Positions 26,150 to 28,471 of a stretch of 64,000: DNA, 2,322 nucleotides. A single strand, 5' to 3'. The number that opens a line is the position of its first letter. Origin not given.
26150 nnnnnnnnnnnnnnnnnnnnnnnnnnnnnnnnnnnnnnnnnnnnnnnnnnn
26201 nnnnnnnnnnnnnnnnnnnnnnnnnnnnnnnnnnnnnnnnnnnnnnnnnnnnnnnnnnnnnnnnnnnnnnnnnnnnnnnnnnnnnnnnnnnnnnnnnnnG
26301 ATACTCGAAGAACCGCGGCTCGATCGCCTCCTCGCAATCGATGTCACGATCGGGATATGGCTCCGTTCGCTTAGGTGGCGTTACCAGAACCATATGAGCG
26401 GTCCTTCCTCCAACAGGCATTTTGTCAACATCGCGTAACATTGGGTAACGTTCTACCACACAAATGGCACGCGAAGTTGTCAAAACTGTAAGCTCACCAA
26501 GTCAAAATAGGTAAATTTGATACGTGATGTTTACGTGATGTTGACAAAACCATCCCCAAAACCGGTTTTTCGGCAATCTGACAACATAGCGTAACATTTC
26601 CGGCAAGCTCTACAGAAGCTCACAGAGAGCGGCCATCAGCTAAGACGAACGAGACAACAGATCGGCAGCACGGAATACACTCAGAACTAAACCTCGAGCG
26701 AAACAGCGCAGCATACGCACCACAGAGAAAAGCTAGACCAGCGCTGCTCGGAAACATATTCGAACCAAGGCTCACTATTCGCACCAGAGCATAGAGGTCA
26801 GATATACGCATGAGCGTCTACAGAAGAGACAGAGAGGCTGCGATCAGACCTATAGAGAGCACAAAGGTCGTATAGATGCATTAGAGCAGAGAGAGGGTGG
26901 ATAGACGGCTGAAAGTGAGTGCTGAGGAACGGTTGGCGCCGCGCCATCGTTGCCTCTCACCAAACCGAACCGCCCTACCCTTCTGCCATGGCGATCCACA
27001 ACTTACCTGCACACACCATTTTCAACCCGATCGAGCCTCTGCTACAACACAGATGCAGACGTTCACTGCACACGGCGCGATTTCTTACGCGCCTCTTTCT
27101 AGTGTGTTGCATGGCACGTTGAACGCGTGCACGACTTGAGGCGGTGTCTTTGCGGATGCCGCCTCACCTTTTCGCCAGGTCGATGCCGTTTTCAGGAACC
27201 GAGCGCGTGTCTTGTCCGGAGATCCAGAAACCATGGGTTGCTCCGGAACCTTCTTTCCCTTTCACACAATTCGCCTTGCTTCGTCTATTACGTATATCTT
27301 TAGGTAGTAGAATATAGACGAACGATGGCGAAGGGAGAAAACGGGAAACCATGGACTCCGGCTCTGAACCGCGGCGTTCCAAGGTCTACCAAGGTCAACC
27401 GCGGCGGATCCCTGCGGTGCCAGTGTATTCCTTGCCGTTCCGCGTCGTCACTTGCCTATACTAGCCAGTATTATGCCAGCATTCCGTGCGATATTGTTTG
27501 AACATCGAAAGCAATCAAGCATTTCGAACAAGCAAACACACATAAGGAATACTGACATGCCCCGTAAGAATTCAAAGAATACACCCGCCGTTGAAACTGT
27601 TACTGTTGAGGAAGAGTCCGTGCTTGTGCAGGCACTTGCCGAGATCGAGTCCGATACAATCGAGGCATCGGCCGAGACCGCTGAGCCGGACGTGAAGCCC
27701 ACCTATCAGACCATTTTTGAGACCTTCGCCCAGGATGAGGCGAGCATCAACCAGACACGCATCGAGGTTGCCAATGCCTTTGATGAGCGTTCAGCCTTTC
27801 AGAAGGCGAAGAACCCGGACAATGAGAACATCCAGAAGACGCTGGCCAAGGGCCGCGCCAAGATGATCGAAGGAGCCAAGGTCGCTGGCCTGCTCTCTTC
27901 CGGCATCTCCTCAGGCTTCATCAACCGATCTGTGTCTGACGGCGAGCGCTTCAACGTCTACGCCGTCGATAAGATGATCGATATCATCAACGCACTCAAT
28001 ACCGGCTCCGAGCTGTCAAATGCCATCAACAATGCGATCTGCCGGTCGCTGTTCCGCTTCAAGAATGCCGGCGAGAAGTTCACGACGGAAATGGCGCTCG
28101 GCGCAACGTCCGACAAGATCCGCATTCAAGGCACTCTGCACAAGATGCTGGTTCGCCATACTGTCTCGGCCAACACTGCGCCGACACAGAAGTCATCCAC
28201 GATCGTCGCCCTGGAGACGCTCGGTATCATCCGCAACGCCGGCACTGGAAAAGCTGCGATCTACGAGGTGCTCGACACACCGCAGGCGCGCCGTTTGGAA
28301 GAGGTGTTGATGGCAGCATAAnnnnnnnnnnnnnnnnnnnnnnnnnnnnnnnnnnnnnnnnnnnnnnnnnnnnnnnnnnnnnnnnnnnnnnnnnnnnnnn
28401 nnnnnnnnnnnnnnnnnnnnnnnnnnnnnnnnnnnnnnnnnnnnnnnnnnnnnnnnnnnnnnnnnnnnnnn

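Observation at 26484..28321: About 1 kb ORF-free repeat region next to a winged-helix protein: candidate replication origin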

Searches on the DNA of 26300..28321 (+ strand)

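Call 48: search_rna_families(source=window, start=26300, end=27700, threshold=evalue, max_evalue=10)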
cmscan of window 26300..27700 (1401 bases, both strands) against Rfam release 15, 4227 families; matches with E-value up to 10: 5.
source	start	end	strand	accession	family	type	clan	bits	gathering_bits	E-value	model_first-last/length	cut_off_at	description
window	27266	27338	+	RF01549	TB8Cs2H1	Gene; snRNA; snoRNA; HACA-box;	-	23.9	40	0.04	1-65/65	no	Trypanosomatid snoRNA TB8Cs2H1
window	27276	27355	+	RF02797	PssrA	Gene; sRNA;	-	17.7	69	4.9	1-93/93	no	Plasmid-encoded Shigella sRNA A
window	27531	27588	-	RF01652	ceN70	Gene; snRNA; snoRNA; CD-box;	-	16.9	65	1.9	1-71/71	no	Caenorhabditis snoRNA ceN70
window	26647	26713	+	RF01933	bxd_5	Gene; lncRNA;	-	14.4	50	1.6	1-57/57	no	Bithoraxoid conserved region 5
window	26396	26432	-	RF02216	ZNFX1-AS1_2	Gene; lncRNA;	-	11.6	45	7.1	1-93/93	no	ZNFX1 antisense RNA 1 conserved region 2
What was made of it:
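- On Any described RNA family (Rfam 15): The E-value scan of 26300-27700 gives only chance-level hits (call 48).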

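Call 78: build_rna_model(alignment_id=A4, structure=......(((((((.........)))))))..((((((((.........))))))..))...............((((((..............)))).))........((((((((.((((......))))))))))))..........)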
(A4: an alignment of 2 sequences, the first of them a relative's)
Model R1 built from alignment A4 (2 sequences, 149 columns); structure: as given.
model positions 149; base pairs 33; branch points 3; effective number of sequences 0.79; information 0.591 bits per position. Calibrated on 0.2 Mb of random sequence (short: E-values are rough).
structure used (alignment columns):
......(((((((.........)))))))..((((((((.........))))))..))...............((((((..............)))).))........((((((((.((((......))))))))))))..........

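Call 79: search_with_rna_model(model_id=R1, sources=[window, L001, L002, L005, L006, L007, L008, L009, L010, L011, L012, L013, L016, L018, L019, L020, L021, L022, L023, L024, L025, L026, L027, L028, L029, L030, L031, L032, L033, L034, L035, L036, L037, L038, L039, L040, L041, L042, L043, L044, L045, L047, L049, L051, L054, L055, L057, L058, L059, L060, L062, L064, L069, L070, L071, L072], max_evalue=10, make_alignment=true)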
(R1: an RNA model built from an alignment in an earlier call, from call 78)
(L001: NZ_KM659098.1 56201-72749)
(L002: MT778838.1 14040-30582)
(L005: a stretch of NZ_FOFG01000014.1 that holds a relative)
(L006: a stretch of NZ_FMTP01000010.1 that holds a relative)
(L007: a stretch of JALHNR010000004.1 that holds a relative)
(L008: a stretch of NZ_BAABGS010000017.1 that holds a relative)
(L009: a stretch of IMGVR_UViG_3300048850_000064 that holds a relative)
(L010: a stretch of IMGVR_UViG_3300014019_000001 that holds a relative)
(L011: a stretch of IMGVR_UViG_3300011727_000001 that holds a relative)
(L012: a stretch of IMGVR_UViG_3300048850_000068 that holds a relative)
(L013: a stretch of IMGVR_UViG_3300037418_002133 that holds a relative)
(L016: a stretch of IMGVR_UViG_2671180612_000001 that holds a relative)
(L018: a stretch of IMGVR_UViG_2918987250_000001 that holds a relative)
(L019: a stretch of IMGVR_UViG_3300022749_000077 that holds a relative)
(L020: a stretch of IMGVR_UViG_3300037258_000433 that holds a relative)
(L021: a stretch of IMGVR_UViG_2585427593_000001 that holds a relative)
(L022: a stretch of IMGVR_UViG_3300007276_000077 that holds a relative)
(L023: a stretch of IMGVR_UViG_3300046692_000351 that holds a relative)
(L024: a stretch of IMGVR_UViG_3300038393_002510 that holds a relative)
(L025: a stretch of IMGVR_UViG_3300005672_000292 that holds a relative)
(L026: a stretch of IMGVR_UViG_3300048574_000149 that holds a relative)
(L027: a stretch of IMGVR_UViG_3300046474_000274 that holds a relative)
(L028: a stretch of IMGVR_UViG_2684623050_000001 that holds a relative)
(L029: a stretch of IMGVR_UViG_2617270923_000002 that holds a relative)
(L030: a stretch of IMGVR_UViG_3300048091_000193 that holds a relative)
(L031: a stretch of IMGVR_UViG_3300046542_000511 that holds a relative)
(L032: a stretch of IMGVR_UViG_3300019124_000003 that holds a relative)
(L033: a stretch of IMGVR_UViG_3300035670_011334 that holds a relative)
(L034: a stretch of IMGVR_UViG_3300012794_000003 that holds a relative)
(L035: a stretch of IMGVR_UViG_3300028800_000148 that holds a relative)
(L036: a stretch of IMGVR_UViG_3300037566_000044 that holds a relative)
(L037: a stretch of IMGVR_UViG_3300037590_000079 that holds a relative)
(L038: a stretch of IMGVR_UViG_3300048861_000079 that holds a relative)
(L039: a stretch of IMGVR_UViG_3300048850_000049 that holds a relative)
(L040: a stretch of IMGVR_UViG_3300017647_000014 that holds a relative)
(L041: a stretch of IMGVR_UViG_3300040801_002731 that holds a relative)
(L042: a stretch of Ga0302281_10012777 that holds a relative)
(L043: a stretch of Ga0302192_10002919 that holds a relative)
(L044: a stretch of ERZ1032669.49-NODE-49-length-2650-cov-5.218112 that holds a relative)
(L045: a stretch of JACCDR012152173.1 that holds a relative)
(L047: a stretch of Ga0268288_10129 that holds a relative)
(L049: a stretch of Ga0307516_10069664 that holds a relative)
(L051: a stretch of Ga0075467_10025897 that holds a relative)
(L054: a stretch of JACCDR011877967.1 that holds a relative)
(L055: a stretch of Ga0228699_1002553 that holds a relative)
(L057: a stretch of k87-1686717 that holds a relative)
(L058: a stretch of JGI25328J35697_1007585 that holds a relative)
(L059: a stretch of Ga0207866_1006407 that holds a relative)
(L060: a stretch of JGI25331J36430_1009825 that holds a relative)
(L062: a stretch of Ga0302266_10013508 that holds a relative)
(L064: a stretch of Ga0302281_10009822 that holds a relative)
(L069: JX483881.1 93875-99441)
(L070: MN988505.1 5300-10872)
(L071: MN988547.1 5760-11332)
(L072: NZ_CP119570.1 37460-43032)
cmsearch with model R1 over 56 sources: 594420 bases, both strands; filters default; matches with E-value up to 10: 13.
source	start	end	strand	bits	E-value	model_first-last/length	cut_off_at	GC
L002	7081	7229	+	196.4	4.7e-51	1-149/149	no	0.56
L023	5098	5246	+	196.1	5.8e-51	1-149/149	no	0.56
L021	5077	5225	+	192.8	4.7e-50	1-149/149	no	0.56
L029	2417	2559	+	97.6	3.7e-24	1-149/149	no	0.58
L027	5032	5177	+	91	2.2e-22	1-149/149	no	0.61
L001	7014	7160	+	86.6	3.6e-21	1-149/149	no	0.56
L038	4322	4472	+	78.4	6.2e-19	1-149/149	no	0.58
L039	5004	5150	+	60.8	3.7e-14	1-149/149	no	0.56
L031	4071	4213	+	38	6e-08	1-149/149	no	0.59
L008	4156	4308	+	36.9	1.2e-07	1-149/149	no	0.59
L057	306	458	+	36.9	1.2e-07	1-149/149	no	0.59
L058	884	1036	+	36.9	1.2e-07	1-149/149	no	0.59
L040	908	1037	+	33.6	9.1e-07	1-149/149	no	0.55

Alignment A5: 13 matches aligned to the model, 173 columns, each read 5' to 3' on its own strand. Consensus structure (alignment columns), stored with it:
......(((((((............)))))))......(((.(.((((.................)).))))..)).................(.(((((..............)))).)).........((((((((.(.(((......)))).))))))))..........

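Call 81: build_rna_model(alignment_id=A5)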
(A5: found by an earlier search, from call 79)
Model R2 built from alignment A5 (13 sequences, 173 columns); structure: stored with the alignment.
model positions 149; base pairs 33; branch points 3; effective number of sequences 2.46; information 0.59 bits per position. Calibrated on 0.2 Mb of random sequence (short: E-values are rough).
structure used (alignment columns):
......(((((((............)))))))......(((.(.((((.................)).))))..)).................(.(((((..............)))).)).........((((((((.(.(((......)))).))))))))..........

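Call 82: search_with_rna_model(model_id=R2, sources=[window, L001, L002, L005, L006, L007, L008, L009, L010, L011, L012, L013, L016, L018, L019, L020, L022, L023, L024, L025, L026, L027, L028, L029, L030, L031, L032, L033, L034, L035, L036, L037, L038, L039, L040, L041, L042, L043, L044, L045, L047, L049, L051, L054, L055, L059, L060, L062, L064, L069, L070, L071, L072], max_evalue=10, make_alignment=true)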
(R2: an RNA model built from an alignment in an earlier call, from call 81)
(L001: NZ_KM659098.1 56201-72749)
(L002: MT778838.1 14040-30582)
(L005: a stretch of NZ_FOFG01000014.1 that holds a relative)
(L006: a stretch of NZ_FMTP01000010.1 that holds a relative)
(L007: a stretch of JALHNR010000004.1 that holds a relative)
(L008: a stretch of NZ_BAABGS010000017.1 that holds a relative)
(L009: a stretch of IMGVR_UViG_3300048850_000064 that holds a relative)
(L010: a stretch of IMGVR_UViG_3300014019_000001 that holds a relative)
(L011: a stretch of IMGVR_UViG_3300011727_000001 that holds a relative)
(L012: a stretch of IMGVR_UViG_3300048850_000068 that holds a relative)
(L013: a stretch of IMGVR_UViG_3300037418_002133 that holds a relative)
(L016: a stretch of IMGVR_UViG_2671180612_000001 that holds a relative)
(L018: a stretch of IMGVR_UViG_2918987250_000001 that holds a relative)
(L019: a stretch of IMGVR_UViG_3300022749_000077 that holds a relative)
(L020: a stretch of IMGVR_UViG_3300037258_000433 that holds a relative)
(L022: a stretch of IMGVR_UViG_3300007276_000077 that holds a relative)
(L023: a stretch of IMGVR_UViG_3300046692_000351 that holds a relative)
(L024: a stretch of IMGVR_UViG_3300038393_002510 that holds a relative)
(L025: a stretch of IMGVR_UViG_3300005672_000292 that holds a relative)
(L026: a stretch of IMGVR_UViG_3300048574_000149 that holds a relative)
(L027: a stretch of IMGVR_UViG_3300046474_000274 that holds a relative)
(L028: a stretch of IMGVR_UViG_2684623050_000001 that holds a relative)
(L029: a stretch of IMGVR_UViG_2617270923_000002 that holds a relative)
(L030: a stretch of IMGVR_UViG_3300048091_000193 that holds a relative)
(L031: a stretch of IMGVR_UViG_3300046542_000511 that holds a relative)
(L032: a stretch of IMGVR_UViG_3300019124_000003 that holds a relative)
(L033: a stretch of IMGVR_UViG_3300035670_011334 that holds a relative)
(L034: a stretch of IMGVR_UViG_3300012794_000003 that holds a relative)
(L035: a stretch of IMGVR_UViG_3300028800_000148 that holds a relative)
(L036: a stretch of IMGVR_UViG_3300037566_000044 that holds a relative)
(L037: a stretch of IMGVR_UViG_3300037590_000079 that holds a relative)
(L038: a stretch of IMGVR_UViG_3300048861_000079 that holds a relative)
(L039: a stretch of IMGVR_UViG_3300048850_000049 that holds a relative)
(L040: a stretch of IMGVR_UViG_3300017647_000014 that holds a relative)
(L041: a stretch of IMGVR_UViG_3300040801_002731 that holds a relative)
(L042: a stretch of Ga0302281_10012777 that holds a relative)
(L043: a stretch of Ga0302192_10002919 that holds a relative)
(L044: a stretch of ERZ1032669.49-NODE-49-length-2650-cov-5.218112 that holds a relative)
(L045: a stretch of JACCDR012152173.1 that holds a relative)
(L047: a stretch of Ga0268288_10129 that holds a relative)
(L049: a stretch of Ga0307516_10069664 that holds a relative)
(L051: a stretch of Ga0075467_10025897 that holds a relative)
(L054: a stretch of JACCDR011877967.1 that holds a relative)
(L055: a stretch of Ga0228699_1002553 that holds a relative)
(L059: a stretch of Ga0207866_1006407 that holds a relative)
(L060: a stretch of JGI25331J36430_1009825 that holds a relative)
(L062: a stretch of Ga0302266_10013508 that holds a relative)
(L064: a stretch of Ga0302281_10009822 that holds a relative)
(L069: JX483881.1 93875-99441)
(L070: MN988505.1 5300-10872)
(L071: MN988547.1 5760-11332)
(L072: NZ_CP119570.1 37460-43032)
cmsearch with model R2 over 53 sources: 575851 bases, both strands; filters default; matches with E-value up to 10: 20.
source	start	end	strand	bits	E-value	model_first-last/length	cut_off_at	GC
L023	5098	5246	+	167.2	2.9e-49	1-149/149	no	0.56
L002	7081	7229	+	165.2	1.1e-48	1-149/149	no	0.56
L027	5032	5177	+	131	4.3e-38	1-149/149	no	0.61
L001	7014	7160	+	117.5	6.3e-34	1-149/149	no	0.56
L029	2417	2559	+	116.5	1.3e-33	1-149/149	no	0.58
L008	4156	4308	+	114.8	4.2e-33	1-149/149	no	0.59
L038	4322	4472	+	113.6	1e-32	1-149/149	no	0.58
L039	5004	5150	+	108.3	4.5e-31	1-149/149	no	0.56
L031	4071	4213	+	93.6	1.5e-26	1-149/149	no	0.59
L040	908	1037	+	80.5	1.7e-22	1-149/149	no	0.55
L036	5428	5559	+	28.6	1.8e-06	1-149/149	no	0.55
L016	5236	5407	+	21.5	0.00028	1-149/149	no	0.59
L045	871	1021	+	21.5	0.00028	1-149/149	no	0.64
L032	5127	5294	+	19.3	0.0014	1-149/149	no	0.64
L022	5502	5637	+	17.4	0.0052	1-149/149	no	0.51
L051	1142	1277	+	17.4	0.0052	1-149/149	no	0.51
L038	2616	2708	+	13.6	0.077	1-149/149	no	0.56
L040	7088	7181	+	11.9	0.26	1-149/149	no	0.49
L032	8496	8585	+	10.4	0.75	1-149/149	no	0.69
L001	2289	2367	-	10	0.99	1-149/149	no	0.49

Alignment A6: 20 matches aligned to the model, 264 columns, each read 5' to 3' on its own strand. Consensus structure (alignment columns), stored with it:
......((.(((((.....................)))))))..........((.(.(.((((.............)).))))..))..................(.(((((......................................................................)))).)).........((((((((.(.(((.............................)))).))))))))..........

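Call 83: search_with_rna_model(model_id=R2, sources=[window, L001, L002, L005, L006, L007, L008, L009, L010, L011, L012, L013, L016, L018, L019, L020, L022, L023, L024, L025, L026, L027, L028, L029, L030, L031, L032, L033, L034, L035, L036, L037, L038, L039, L040, L041, L042, L043, L044, L045, L047, L049, L054, L055, L059, L060, L062, L064, L069, L070, L071, L072], max_evalue=0.01, make_alignment=true)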
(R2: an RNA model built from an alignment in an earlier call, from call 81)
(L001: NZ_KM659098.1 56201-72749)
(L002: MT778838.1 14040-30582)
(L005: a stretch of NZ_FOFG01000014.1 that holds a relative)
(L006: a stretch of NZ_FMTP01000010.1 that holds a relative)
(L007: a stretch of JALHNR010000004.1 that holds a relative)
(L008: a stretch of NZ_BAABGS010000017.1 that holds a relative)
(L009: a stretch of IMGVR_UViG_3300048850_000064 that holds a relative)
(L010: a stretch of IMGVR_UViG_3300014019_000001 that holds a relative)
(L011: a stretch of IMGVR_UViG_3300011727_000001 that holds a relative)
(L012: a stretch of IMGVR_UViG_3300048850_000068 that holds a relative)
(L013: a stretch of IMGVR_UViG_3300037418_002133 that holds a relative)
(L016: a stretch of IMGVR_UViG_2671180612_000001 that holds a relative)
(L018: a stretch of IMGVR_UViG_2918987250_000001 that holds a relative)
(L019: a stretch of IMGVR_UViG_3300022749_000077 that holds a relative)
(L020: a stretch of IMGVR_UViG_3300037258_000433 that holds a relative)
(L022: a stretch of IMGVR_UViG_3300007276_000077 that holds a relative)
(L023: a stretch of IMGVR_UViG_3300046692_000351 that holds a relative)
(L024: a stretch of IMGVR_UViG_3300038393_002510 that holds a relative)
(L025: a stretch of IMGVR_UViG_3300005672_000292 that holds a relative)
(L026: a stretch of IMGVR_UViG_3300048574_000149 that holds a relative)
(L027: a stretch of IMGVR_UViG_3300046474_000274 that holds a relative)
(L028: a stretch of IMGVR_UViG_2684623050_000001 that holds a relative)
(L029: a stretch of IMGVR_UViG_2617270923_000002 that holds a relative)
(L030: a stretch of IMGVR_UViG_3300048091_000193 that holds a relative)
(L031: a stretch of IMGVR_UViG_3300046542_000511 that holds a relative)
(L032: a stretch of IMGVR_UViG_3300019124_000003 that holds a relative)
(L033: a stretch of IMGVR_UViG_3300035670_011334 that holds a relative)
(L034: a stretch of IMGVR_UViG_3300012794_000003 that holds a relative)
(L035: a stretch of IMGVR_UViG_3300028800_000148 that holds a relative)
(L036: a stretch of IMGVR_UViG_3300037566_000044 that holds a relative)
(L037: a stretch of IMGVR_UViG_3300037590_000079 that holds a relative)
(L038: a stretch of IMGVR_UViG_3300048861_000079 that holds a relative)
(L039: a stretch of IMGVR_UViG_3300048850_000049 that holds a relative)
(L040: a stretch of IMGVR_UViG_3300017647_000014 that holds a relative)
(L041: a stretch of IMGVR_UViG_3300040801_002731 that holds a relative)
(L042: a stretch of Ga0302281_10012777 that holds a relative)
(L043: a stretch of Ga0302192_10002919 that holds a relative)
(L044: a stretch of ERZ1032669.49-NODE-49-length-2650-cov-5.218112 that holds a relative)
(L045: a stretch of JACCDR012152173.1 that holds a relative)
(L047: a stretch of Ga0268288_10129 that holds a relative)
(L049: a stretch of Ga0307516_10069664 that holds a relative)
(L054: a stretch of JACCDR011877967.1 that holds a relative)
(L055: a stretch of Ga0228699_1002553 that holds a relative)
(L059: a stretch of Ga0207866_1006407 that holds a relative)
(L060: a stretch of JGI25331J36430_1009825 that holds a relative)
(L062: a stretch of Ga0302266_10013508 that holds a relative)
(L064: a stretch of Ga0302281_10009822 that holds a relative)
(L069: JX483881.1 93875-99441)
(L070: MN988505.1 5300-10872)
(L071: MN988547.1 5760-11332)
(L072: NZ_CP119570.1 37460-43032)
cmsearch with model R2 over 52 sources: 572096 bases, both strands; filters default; matches with E-value up to 0.01: 15.
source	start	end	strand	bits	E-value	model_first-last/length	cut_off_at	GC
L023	5098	5246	+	167.2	2.8e-49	1-149/149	no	0.56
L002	7081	7229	+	165.2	1.1e-48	1-149/149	no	0.56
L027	5032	5177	+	131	4.2e-38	1-149/149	no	0.61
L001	7014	7160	+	117.5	6.3e-34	1-149/149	no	0.56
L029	2417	2559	+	116.5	1.3e-33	1-149/149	no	0.58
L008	4156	4308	+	114.8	4.2e-33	1-149/149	no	0.59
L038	4322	4472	+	113.6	9.9e-33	1-149/149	no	0.58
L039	5004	5150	+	108.3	4.4e-31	1-149/149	no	0.56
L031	4071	4213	+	93.6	1.5e-26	1-149/149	no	0.59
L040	908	1037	+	80.5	1.7e-22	1-149/149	no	0.55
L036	5428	5559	+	28.6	1.8e-06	1-149/149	no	0.55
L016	5236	5407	+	21.5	0.00028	1-149/149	no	0.59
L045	871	1021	+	21.5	0.00028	1-149/149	no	0.64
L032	5127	5294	+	19.3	0.0014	1-149/149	no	0.64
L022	5502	5637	+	17.4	0.0052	1-149/149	no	0.51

Alignment A7: 15 matches aligned to the model, 257 columns, each read 5' to 3' on its own strand. Consensus structure (alignment columns), stored with it:
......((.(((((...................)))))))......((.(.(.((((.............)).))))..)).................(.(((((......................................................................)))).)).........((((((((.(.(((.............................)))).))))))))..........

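Call 94: search_rna_families(sources=[L001, L002, L007, L009, L010, L016, L018, L022, L036, L038], threshold=gathering)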
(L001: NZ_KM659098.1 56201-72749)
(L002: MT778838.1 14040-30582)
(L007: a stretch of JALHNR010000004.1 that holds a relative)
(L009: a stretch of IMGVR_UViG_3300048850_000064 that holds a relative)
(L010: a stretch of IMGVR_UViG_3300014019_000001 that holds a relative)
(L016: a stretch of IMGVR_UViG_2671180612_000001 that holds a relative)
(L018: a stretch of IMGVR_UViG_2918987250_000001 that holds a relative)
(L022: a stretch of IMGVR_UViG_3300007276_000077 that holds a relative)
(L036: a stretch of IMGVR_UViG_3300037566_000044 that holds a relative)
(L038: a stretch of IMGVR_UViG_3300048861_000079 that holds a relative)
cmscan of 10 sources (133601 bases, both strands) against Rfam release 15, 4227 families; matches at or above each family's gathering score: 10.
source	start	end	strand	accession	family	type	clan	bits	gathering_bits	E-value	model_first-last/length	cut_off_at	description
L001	11998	12070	+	RF00005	tRNA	Gene; tRNA;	CL00001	72.7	29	1.2e-13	1-71/71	no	tRNA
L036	9241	9314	+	RF00005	tRNA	Gene; tRNA;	CL00001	70.5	29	4.7e-13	1-71/71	no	tRNA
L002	11226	11298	+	RF00005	tRNA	Gene; tRNA;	CL00001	69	29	1.2e-12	1-71/71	no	tRNA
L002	11146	11218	+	RF00005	tRNA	Gene; tRNA;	CL00001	68.3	29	1.9e-12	1-71/71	no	tRNA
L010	8817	8890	+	RF00005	tRNA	Gene; tRNA;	CL00001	67.1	29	4.2e-12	1-71/71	no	tRNA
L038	8207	8279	+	RF00005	tRNA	Gene; tRNA;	CL00001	65.8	29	9.6e-12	1-71/71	no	tRNA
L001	11917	11990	+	RF00005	tRNA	Gene; tRNA;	CL00001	60.9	29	2.1e-10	1-71/71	no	tRNA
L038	8126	8199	+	RF00005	tRNA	Gene; tRNA;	CL00001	60.7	29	2.4e-10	1-71/71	no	tRNA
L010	8898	8970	+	RF00005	tRNA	Gene; tRNA;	CL00001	60.3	29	3.1e-10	1-71/71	no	tRNA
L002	11312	11382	+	RF00005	tRNA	Gene; tRNA;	CL00001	51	29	1.1e-07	1-71/71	no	tRNA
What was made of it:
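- Closest known: Immunity RNAs of phage-plasmids and satellites: P1/P7 c4, P4 CI, N15 CA RNA. Different: No Rfam family was reported in the E-value scan (calls 48, 94).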

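Call 100: search_with_rna_model(model_id=R3, sources=[L005, L007, L009, L010, L012, L018, L024], filters=off, max_evalue=1)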
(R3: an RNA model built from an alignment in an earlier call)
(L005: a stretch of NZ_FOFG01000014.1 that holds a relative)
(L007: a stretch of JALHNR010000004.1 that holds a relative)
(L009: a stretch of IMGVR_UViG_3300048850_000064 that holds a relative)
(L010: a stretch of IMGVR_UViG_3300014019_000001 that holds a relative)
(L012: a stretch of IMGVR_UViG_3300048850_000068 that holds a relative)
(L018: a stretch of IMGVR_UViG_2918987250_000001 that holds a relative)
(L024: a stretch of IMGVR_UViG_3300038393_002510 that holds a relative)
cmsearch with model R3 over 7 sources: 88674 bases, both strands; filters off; matches with E-value up to 1: 6.
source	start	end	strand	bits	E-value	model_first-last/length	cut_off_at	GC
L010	7741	7810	+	9.9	0.26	1-106/106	no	0.44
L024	8662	8765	-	9.3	0.37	1-106/106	no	0.58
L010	7507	7538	+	9.3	0.39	69-100/106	no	0.53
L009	9342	9450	+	8.9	0.5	1-106/106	no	0.44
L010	11136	11166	+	8.5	0.65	70-100/106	no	0.68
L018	7158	7267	-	7.9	0.97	1-106/106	no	0.63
